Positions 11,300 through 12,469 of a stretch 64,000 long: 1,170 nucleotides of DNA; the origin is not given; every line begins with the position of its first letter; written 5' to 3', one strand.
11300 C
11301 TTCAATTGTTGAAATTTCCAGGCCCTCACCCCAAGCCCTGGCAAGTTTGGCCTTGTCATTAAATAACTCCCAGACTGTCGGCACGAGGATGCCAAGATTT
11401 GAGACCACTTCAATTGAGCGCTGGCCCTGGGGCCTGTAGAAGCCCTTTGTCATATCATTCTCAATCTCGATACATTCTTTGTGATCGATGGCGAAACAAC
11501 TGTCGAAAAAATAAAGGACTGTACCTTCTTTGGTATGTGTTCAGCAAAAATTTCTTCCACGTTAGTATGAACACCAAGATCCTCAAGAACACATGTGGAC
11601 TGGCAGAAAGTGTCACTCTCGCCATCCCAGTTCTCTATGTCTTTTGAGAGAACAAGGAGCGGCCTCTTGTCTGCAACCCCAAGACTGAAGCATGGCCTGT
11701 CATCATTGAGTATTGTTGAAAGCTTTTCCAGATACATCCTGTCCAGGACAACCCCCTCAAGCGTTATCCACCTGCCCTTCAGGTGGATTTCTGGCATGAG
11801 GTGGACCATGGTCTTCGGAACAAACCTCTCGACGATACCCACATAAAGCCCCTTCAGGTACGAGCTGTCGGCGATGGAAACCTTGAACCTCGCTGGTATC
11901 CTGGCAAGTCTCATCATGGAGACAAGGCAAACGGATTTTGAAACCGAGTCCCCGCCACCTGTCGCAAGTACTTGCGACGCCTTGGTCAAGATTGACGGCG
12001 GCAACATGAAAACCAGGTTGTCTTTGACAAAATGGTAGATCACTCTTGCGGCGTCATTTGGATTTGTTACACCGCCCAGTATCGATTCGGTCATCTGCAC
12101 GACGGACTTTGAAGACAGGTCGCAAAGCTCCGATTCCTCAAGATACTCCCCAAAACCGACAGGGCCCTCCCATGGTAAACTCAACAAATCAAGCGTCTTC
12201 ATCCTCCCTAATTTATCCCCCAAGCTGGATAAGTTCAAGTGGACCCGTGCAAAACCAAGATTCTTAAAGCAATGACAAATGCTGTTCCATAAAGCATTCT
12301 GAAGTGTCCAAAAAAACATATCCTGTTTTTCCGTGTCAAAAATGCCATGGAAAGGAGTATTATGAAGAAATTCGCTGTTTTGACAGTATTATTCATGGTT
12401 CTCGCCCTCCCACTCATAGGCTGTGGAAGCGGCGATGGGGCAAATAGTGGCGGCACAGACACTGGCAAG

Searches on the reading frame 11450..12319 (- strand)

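Call 66: search_protein_families(library=pfam, proteins=[window:11450-12319:-], max_evalue=0.00001)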
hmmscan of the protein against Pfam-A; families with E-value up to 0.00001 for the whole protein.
window:11450-12319:- (289 aa): 1 family
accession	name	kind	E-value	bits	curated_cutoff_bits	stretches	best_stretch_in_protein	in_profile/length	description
PF01841.26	Transglut_core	-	2.2e-10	41.2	23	1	75-187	2-106/108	Transglutaminase-like superfamily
